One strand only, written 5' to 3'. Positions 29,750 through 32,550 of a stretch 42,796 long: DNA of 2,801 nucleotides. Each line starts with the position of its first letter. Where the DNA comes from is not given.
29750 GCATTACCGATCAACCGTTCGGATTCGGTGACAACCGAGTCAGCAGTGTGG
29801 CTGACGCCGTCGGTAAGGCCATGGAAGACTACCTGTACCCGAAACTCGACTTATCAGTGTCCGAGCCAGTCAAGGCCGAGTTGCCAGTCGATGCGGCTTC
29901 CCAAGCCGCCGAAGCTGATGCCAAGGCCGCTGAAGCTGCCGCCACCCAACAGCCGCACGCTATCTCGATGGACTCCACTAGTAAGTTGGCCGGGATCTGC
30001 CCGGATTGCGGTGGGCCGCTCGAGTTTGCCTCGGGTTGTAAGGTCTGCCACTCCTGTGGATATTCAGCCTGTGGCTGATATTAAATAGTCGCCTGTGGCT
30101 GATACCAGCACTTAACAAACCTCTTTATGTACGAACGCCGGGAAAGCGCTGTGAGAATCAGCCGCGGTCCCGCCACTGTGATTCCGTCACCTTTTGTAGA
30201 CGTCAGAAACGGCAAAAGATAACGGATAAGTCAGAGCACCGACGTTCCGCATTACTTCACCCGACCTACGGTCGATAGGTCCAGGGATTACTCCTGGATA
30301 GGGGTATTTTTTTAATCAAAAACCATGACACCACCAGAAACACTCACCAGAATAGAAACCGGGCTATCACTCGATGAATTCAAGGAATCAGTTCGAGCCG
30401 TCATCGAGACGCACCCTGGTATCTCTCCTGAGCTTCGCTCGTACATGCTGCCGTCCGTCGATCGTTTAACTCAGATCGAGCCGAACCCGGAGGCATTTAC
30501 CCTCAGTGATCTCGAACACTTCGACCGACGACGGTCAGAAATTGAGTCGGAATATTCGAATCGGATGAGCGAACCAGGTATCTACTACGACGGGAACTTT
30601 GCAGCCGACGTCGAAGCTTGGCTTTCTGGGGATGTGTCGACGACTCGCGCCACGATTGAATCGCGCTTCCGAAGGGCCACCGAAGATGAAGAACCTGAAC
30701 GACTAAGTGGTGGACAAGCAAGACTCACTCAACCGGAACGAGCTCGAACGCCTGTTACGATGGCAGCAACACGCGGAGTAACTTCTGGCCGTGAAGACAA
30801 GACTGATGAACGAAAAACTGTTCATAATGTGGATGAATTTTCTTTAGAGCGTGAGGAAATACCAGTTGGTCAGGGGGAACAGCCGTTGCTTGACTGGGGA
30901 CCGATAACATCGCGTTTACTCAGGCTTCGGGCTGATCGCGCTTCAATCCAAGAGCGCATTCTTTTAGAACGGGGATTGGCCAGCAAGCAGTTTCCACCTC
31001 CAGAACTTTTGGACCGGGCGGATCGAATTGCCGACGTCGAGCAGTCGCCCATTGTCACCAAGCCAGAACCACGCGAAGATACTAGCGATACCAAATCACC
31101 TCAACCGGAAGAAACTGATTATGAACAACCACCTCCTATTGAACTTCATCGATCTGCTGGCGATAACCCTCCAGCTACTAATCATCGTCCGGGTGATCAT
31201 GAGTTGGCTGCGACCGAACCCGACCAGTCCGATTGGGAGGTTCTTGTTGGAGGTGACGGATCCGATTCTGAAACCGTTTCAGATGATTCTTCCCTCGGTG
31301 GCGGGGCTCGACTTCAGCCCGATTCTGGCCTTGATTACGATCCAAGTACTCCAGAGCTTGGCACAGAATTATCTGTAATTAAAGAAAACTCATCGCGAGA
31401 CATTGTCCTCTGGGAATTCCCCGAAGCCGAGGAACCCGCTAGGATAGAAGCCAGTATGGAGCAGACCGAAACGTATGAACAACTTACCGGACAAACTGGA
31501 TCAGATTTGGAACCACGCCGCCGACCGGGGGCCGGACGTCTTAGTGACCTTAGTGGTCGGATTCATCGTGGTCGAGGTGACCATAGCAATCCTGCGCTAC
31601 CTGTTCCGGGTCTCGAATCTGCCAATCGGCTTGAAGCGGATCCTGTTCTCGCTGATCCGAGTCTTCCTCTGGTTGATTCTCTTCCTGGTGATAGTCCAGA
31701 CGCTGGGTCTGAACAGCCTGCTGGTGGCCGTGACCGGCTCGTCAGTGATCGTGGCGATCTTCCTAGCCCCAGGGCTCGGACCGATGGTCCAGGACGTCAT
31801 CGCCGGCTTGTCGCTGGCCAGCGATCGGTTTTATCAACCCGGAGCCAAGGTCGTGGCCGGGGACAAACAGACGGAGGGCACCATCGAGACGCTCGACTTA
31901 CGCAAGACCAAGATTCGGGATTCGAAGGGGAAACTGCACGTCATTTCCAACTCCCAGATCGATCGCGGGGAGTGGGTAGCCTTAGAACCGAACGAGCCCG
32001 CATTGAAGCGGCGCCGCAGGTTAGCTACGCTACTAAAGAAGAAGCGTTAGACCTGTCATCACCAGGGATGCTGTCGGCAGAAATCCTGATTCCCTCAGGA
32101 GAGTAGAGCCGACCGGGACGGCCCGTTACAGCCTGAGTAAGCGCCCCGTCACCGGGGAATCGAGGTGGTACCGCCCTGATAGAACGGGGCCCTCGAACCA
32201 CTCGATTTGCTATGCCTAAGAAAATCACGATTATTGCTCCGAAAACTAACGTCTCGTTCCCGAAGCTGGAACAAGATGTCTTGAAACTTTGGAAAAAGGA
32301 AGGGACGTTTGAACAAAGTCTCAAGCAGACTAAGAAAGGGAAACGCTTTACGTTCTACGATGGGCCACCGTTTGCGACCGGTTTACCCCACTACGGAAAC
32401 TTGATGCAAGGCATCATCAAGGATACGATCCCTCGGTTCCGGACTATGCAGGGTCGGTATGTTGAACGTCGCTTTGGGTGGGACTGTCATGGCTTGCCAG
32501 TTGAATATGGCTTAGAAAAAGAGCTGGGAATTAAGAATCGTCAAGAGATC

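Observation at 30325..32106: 593-codon ORF that contains yggT and an MscS-like gene in a different frame of the same strand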

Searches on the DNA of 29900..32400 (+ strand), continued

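Call 74: search_rna_families(sources=[L094, L095, L096, L097, L089, L084, L083, L088], threshold=gathering)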
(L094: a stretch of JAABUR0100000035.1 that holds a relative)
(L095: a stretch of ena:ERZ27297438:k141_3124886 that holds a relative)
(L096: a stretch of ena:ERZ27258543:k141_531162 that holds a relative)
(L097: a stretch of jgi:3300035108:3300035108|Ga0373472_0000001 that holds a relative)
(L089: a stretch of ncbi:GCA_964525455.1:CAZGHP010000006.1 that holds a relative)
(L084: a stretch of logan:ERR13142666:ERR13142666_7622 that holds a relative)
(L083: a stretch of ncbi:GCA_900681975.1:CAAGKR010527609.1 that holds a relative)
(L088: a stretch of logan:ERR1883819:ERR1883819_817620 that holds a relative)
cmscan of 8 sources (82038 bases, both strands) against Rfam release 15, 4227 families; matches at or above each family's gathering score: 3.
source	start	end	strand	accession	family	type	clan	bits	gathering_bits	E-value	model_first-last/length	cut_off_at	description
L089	3750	3870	+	RF00174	Cobalamin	Cis-reg; riboswitch;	CL00101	50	31.5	2.1e-09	1-189/189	no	Cobalamin riboswitch aptamer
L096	3562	3672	+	RF00174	Cobalamin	Cis-reg; riboswitch;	CL00101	41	31.5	8.1e-07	1-189/189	no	Cobalamin riboswitch aptamer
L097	3703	3846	+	RF00174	Cobalamin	Cis-reg; riboswitch;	CL00101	39.4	31.5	2.3e-06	1-189/189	no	Cobalamin riboswitch aptamer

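Call 91: search_rna_families(source=L095, start=3650, end=3950, threshold=evalue, max_evalue=1)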
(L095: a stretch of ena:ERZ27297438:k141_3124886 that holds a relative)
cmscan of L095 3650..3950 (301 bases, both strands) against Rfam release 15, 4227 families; matches with E-value up to 1: 1.
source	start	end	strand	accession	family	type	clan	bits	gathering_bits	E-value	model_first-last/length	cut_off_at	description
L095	3851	3914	+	RF03254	mir-9460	Gene; miRNA;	-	20.8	85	0.034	1-68/68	no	mir-9460 microRNA precursor family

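Call 92: search_rna_families(source=L094, start=2300, end=2700, threshold=evalue, max_evalue=1)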
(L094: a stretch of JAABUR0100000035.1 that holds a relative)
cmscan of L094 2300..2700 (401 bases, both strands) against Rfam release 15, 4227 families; matches with E-value up to 1: 1.
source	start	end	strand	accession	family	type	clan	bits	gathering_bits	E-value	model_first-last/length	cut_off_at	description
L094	2408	2556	+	RF01482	AdoCbl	Cis-reg; riboswitch;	CL00101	47.1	50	1e-07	1-149/149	no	AdoCbl (Cobalamin/B12) riboswitch aptamer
